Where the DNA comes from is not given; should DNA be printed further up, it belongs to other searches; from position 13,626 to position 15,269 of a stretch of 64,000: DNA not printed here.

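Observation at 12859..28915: ~16 kb corrinoid-methyltransferase catabolic island: an MtvABC-like O-demethylase operon, a RamA activase and a second UroD/corrinoid pair flanking an aryl-CoA ligase / TRAP / thiolase module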

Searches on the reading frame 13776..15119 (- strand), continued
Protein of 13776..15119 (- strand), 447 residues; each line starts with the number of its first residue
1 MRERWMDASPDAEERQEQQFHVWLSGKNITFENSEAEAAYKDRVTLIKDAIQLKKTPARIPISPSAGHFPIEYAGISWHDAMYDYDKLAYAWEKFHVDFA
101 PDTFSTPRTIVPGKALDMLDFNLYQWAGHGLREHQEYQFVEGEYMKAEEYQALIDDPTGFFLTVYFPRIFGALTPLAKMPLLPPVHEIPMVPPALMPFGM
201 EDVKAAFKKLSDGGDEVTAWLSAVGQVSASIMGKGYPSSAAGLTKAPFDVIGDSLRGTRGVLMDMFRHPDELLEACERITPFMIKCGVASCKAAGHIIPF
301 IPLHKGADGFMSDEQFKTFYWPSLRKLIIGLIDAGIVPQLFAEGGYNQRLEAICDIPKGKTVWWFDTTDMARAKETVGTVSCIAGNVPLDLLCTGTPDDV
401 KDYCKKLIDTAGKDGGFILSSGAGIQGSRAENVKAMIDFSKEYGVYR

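Call 50: search_protein_families(library=ncbifam, proteins=[L009:4311-5288:+, L009:5285-5761:+, L009:5762-8041:+, L009:8085-9776:+, L009:12414-13553:-], max_evalue=1e-10)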
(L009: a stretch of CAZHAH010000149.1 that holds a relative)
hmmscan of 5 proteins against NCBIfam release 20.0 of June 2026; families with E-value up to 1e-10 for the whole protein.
L009:4311-5288:+ (325 aa): 7 families
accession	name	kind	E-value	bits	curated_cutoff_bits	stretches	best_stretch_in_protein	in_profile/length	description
TIGR03195.1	4hydrxCoA_B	equivalog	4.1e-69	233.1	404.55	1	3-315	2-315/321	4-hydroxybenzoyl-CoA reductase subunit beta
NF041019.1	glyceraldDH_beta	equivalog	2.2e-52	178.1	350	2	4-118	4-118/280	glyceraldehyde dehydrogenase subunit beta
NF043083.1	XdhB_XDHase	equivalog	4.6e-51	173.7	310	2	153-324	115-288/289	xanthine dehydrogenase subunit XdhB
NF007427.0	PRK09971.1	equivalog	1.2e-47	162.5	287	2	7-117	6-117/292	xanthine dehydrogenase FAD-binding subunit XdhB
TIGR02963.1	xanthine_xdhA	equivalog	2.4e-31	108.9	467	2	153-313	300-462/468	xanthine dehydrogenase small subunit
TIGR03199.1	pucC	equivalog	7.9e-19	68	306.05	0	11-117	1-108/264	xanthine dehydrogenase subunit C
TIGR03312.1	Se_sel_red_FAD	hypoth_equivalog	1.5e-14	53.8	241.5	0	8-118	4-110/257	molybdopterin-dependent oxidoreductase FAD-binding subunit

L009:5285-5761:+ (158 aa): 11 families
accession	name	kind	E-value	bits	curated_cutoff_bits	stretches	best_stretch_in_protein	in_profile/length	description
NF041020.1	glyceraldDH_gamma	equivalog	6.9e-56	188.3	290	1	3-153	11-161/164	glyceraldehyde dehydrogenase subunit gamma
NF043084.2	XdhC_XDHase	equivalog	6.7e-55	184.7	217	1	4-150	2-149/151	xanthine dehydrogenase subunit XdhC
TIGR03198.1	pucE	equivalog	1.5e-52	177.1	254.3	1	2-151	1-149/151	xanthine dehydrogenase subunit E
TIGR03193.1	4hydroxCoAred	equivalog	1.1e-50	171.3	257.8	1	6-149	3-146/148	4-hydroxybenzoyl-CoA reductase subunit gamma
NF045668.1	pterin_aldehy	equivalog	1.4e-46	159.1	1100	1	6-153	4-154/905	molybdopterin-dependent aldehyde oxidoreductase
NF007387.0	PRK09908.1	equivalog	4.2e-46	156.3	212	1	4-150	8-155/159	xanthine dehydrogenase iron sulfur-binding subunit XdhC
NF008514.0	PRK11433.1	equivalog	1.9e-45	155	322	1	3-154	51-217/218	aldehyde dehydrogenase iron-sulfur subunit PaoA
TIGR03311.1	Se_dep_XDH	equivalog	3.3e-44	151.2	830.45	1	9-151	5-144/848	selenium-dependent xanthine dehydrogenase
TIGR02963.1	xanthine_xdhA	equivalog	1.5e-38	132.7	467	1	17-154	14-161/468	xanthine dehydrogenase small subunit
TIGR02969.1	mam_aldehyde_ox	subfamily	1.7e-25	88.7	1912.3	1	14-150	13-160/1330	aldehyde oxidase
TIGR03313.1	Se_sel_red_Mo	hypoth_equivalog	2.7e-11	41.9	1101.9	1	9-149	3-143/951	molybdopterin-dependent oxidoreductase Mo/Fe-S-binding subunit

L009:5762-8041:+ (759 aa): 13 families
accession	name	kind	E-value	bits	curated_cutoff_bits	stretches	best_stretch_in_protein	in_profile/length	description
TIGR03194.1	4hydrxCoA_A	equivalog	1.5e-223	744.5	994.55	1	12-754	1-746/746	4-hydroxybenzoyl-CoA reductase subunit alpha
NF043082.1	XdhA_XDHase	equivalog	3.3e-182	607.5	780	1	8-757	1-755/758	xanthine dehydrogenase subunit XdhA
NF007426.0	PRK09970.1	equivalog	1.6e-177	591.9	916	1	5-756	3-757/761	xanthine dehydrogenase molybdenum-binding subunit XdhA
NF041018.1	glyceraldDH_alpha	equivalog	1.8e-140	469.7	790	1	7-751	2-741/741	glyceraldehyde dehydrogenase subunit alpha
TIGR03196.1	pucD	equivalog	5.1e-136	455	783.65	1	16-750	11-754/763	xanthine dehydrogenase subunit D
NF040766.1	CODH_aero_grp5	exception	6.6e-135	451.2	950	1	8-750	5-781/785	aerobic carbon-monoxide dehydrogenase large subunit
TIGR02416.1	CO_dehy_Mo_lg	equivalog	2.7e-124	416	991.15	1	21-752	6-769/770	aerobic carbon-monoxide dehydrogenase large subunit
TIGR03311.1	Se_dep_XDH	equivalog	5.6e-118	395.2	830.45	2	7-546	161-688/848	selenium-dependent xanthine dehydrogenase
NF045668.1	pterin_aldehy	equivalog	8.8e-113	378.1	1100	2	4-563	171-743/905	molybdopterin-dependent aldehyde oxidoreductase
TIGR03313.1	Se_sel_red_Mo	hypoth_equivalog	1.5e-112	377.1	1101.9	2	150-755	350-950/951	molybdopterin-dependent oxidoreductase Mo/Fe-S-binding subunit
NF041671.1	peri_hyde_PaoC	equivalog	2e-90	304.2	1180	1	5-756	15-733/735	aldehyde oxidoreductase molybdenum-binding subunit PaoC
TIGR02965.1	xanthine_xdhB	equivalog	7.7e-84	282.3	849.5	1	17-756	10-756/758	xanthine dehydrogenase molybdopterin binding subunit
TIGR02969.1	mam_aldehyde_ox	subfamily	5.1e-52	176.6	1912.3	1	10-695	578-1237/1330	aldehyde oxidase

L009:8085-9776:+ (563 aa): 90 families (the best 25 are shown)
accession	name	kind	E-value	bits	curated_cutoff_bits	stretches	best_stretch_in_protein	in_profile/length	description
TIGR02275.1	DHB_AMP_lig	equivalog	5.3e-165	549.7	723.55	1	6-543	4-526/526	(2,3-dihydroxybenzoyl)adenylate synthase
NF008192.1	PRK10946.1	equivalog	5.8e-148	493.5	783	1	7-549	6-532/534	(2,3-dihydroxybenzoyl)adenylate synthase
NF004758.0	PRK06087.1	equivalog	1.2e-99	334.2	736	1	14-554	13-543/548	medium-chain fatty-acid--CoA ligase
NF004837.0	PRK06187.1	subfamily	5.1e-93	312.1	476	1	24-550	7-526/531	long-chain-fatty-acid--CoA ligase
NF009233.0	PRK12583.1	subfamily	1.8e-85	287.4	832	1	21-553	14-557/558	fatty acid CoA ligase family protein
TIGR03208.1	cyc_hxne_CoA_lg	equivalog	1.8e-81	274.5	792.3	1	16-543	13-537/538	cyclohexanecarboxylate-CoA ligase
NF005801.1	PRK07656.1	equivalog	6.3e-69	232.9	657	1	26-543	2-500/500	FadD3 family acyl-CoA ligase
NF005676.0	PRK07470.1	equivalog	4.8e-68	230.1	774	1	20-549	15-532/544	acyl-CoA synthetase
NF006182.0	PRK08316.1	subfamily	6e-68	229.6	663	1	23-549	9-520/523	fatty acyl-CoA synthetase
NF006181.0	PRK08314.1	subfamily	1.7e-64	218.1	705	1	8-549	11-557/563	long-chain-fatty-acid--CoA ligase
NF004114.0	PRK05605.1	equivalog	2.3e-62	211.1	766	1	167-550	192-573/575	long-chain-fatty-acid--CoA ligase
NF004511.1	PRK05852.1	equivalog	2.2e-61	208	650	1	27-544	1-502/505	FadD7 family fatty acid--CoA ligase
NF005702.0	PRK07514.1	subfamily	1.8e-60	204.7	558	1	53-548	27-502/506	malonyl-CoA synthase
NF005714.0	PRK07529.1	subfamily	2.7e-60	204.4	632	1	29-552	34-582/640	acyl-CoA synthetase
NF004822.0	PRK06178.1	equivalog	1.9e-59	201.8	782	1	7-547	21-568/571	acyl-CoA synthetase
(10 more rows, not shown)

L009:12414-13553:- (379 aa): 3 families
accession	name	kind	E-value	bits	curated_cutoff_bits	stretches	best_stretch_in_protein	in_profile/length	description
NF004889.0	PRK06252.1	subfamily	1.1e-18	67.4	244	1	176-377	145-337/340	methylcobalamin:coenzyme M methyltransferase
TIGR01463.1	mtaA_cmuA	subfamily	3.5e-15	56.1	235.4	1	244-377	211-339/340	MtaA/CmuA family methyltransferase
NF041608.1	methylcob_mtaseMtbA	equivalog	1.1e-11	44.4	600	0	244-376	211-337/339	methylcobamide:CoM methyltransferase MtbA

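Call 53: fold_search(model_id=the predicted structure, library=pdb)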
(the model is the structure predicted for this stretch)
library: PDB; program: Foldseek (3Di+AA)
matches with E <= 10: 685; with E <= 0.001: 38
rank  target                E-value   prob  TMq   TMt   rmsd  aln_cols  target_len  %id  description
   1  3gw3                  1.8e-09  1.00  0.55  0.67   6.1       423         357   14  human UROD mutant K297N (released 2009-07-07)
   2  6w2o                  2.5e-09  1.00  0.55  0.67   6.5       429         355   16  Crystal structure of uroporphyrinogen III decarboxylate (hemE) from Stenotrophomonas maltophilia (released 2020-04-22)
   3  1r3y                  5.4e-09  1.00  0.57  0.69   6.0       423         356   13  Uroporphyrinogen Decarboxylase in complex with coproporphyrinogen-III (released 2003-12-09)
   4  1jpk                  5.4e-09  1.00  0.56  0.68   5.5       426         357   13  Gly156Asp mutant of Human UroD, human uroporphyrinogen III decarboxylase (released 2001-12-19)
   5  1jph                  5.4e-09  1.00  0.55  0.67   6.1       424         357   13  Ile260Thr mutant of Human UroD, human uroporphyrinogen III decarboxylase (released 2001-12-19)
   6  1r3s                  5.6e-09  1.00  0.56  0.69   5.9       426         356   14  Uroporphyrinogen Decarboxylase single mutant D86G in complex with coproporphyrinogen-I (released 2003-12-09)
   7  1uro                  5.6e-09  1.00  0.56  0.68   5.9       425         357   14  UROPORPHYRINOGEN DECARBOXYLASE (released 1998-08-26)
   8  1r3w                  5.9e-09  1.00  0.56  0.69   6.0       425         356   13  Uroporphyrinogen Decarboxylase Y164F mutant in complex with coproporphyrinogen-III (released 2003-12-09)
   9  3gw0                  6.6e-09  1.00  0.57  0.69   5.3       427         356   14  UROD mutant G318R (released 2009-07-07)
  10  1jpi                  8.5e-09  1.00  0.56  0.68   5.3       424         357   12  Phe232Leu mutant of human UROD, human uroporphyrinogen III decarboxylase (released 2001-12-19)
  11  1r3v                  1.1e-08  1.00  0.55  0.67   6.2       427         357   14  Uroporphyrinogen Decarboxylase single mutant D86E in complex with coproporphyrinogen-I (released 2003-12-09)
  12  4exq                  1.4e-08  1.00  0.42  0.52   4.5       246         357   20  CRYSTAL STRUCTURE of UROPORPHYRINOGEN DECARBOXYLASE (UPD) FROM BURKHOLDERIA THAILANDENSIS E264 (released 2012-05-16)
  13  4wsh_A                1.5e-08  1.00  0.56  0.69   6.1       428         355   14  Crystal structure of Probable Uroporphyrinogen decarboxylase (UPD) (URO-D) from Pseudomonas aeruginosa (released 2014-11-19)
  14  1r3r                  1.6e-08  1.00  0.56  0.68   6.0       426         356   14  Uroporphyrinogen Decarboxylase with mutation D86N (released 2003-12-09)
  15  4ay7_A                2.3e-08  1.00  0.56  0.71   6.0       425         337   14  methyltransferase from Methanosarcina mazei (released 2012-10-31)
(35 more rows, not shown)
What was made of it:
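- Tried and rejected: Foldseek against PDB for the MT I model (call 53).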

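Call 56: find_encoding_contigs(protein=P0113, flank=10000, max_places=1)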
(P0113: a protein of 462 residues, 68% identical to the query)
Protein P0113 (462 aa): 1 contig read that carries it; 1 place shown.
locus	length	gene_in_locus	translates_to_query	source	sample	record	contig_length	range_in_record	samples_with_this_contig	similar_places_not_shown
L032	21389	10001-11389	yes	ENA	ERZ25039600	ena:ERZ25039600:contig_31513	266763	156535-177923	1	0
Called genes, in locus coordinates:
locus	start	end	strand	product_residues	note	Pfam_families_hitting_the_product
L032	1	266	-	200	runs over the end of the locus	PF00589:Phage_integrase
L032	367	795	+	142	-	PF13470:PIN_3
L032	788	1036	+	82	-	-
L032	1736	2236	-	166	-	PF00892:EamA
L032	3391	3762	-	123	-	PF00589:Phage_integrase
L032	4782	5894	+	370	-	PF01717:Meth_synt_2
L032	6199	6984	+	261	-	PF09339:HTH_IclR, PF01614:IclR_C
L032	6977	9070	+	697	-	PF04879:Molybdop_Fe4S4, PF00384:Molybdopterin, PF01568:Molydop_binding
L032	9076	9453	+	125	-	PF07603:Lcl_C, PF26707:DUF8237 (faint)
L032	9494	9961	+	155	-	PF13484:Fer4_16 (faint), PF13247:Fer4_11, PF12838:Fer4_7 (weak), PF25160:LdpA_Fe-S-bd (weak), PF12797:Fer4_2 (weak), PF00037:Fer4, PF12837:Fer4_6, PF13237:Fer4_10 (weak), +3 more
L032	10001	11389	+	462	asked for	PF01208:URO-D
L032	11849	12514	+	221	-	PF02607:B12-binding_2, PF02310:B12-binding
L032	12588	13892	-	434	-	PF06808:DctM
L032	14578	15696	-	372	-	PF03480:DctP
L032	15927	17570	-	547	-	PF00501:AMP-binding, PF13193:AMP-binding_C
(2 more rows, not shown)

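Call 57: find_encoding_contigs(protein=P0013, flank=10000, max_places=1)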
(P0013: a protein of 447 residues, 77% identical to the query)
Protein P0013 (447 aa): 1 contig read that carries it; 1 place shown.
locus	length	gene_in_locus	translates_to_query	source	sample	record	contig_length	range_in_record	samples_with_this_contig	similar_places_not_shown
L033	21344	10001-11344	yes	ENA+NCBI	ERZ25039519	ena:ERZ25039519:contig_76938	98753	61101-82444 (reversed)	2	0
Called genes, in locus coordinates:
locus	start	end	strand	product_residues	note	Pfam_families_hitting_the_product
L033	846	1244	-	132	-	PF01850:PIN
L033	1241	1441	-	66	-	PF09957:VapB_antitoxin (weak)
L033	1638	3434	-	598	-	PF00079:Serpin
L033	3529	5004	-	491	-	PF02347:GDC-P, PF00266:Aminotran_5 (weak), PF21478:GcvP2_C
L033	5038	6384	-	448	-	PF02347:GDC-P, PF00266:Aminotran_5 (weak)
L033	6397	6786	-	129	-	PF01597:GCV_H, PF00364:Biotin_lipoyl (weak)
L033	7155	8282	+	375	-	PF02518:HATPase_c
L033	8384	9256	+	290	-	PF02574:S-methyl_trans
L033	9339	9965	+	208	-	PF02607:B12-binding_2, PF02310:B12-binding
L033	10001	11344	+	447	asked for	PF01208:URO-D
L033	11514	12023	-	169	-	PF04389:Peptidase_M28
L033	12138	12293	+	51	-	-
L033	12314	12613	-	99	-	-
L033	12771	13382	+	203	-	-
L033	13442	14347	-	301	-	-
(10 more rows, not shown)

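Call 74: search_protein_representatives(protein=window:13776-15119:-)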
Query: 447 residues. Proteins with E-value up to 0.001 (for the whole library): 3293; up to 1e-10: 1641; up to 1e-30: 380. The best 150 are listed.
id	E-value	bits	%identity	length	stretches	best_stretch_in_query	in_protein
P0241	1.3e-139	482.4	50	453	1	5-447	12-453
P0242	9.6e-132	456.4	45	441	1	13-446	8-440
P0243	1.1e-129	449.6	47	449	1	11-446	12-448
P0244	7.4e-129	446.9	46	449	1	11-447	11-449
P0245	4.1e-125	434.5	50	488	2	220-446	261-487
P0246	6.3e-125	433.9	45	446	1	4-447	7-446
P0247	9.7e-121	420.1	45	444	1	12-446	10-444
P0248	6.5e-116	404.2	46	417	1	38-446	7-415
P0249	1.7e-115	402.8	45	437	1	15-446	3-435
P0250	4.7e-114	398.1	44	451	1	9-446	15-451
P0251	1.3e-113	396.7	43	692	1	8-438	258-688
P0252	1.3e-109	383.4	41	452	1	5-446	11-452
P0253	6.3e-108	377.9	44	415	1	37-447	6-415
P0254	4.3e-107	375.2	44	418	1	37-446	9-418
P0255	1.2e-105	370.4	45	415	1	36-446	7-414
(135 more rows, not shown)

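Call 75: find_encoding_contigs(protein=P0005, flank=10000, max_places=2)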
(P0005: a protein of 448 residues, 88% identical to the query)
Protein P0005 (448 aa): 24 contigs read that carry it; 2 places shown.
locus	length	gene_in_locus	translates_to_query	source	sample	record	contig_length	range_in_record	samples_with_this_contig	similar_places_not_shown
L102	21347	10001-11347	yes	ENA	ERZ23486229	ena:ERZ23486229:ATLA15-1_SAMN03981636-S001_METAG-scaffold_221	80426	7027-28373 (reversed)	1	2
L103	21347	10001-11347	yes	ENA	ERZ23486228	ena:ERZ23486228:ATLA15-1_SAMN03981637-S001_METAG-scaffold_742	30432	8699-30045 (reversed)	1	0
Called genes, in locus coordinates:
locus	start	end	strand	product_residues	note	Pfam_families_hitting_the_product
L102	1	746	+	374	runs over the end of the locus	PF00108:Thiolase_N, PF02803:Thiolase_C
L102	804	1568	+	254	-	PF00106:adh_short, PF08659:KR, PF13561:adh_short_C2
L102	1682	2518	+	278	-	PF09339:HTH_IclR, PF01614:IclR_C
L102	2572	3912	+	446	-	PF00501:AMP-binding, PF14535:AMP-binding_C_2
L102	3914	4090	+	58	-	-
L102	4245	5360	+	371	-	PF03480:DctP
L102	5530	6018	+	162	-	PF04290:DctQ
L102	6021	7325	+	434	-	PF06808:DctM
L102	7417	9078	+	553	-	PF00501:AMP-binding, PF13193:AMP-binding_C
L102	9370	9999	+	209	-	PF02607:B12-binding_2, PF02310:B12-binding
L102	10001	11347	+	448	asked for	PF01208:URO-D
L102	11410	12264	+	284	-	PF00809:Pterin_bind, PF03599:CdhD (weak)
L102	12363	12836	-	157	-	PF01381:HTH_3, PF02311:AraC_binding, PF07883:Cupin_2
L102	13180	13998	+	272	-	PF13476:AAA_23 (weak), PF00005:ABC_tran, PF12399:BCA_ABC_TP_C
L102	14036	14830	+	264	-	PF00005:ABC_tran, PF13304:AAA_21 (faint)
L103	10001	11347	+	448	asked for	PF01208:URO-D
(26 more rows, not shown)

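Call 76: find_encoding_contigs(protein=P0114, flank=10000, max_places=1)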
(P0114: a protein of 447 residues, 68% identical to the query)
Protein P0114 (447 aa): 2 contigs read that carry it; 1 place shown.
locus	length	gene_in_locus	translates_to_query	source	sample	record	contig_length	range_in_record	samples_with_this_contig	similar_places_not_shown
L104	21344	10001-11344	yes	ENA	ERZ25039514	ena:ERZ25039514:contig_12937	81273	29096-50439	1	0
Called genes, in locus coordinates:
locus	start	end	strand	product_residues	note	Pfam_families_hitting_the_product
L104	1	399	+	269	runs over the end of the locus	PF06808:DctM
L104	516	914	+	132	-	PF06808:DctM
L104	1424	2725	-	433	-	PF06808:DctM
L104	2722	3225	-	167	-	PF04290:DctQ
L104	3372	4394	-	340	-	PF03480:DctP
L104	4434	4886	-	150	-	PF13247:Fer4_11, PF12838:Fer4_7, PF13187:Fer4_9 (weak), PF25160:LdpA_Fe-S-bd (weak), PF00037:Fer4, PF12797:Fer4_2 (weak), PF12837:Fer4_6, PF13237:Fer4_10 (weak), +3 more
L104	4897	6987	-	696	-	PF04879:Molybdop_Fe4S4, PF00384:Molybdopterin, PF01568:Molydop_binding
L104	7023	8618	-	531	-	PF00501:AMP-binding, PF13193:AMP-binding_C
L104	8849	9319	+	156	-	PF22381:Staph_reg_Sar_Rot, PF12802:MarR_2 (weak)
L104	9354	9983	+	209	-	PF02607:B12-binding_2, PF02310:B12-binding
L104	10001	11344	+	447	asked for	PF01208:URO-D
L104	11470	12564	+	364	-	PF03480:DctP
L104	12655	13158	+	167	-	PF04290:DctQ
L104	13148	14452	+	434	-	PF06808:DctM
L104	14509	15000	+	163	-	PF00072:Response_reg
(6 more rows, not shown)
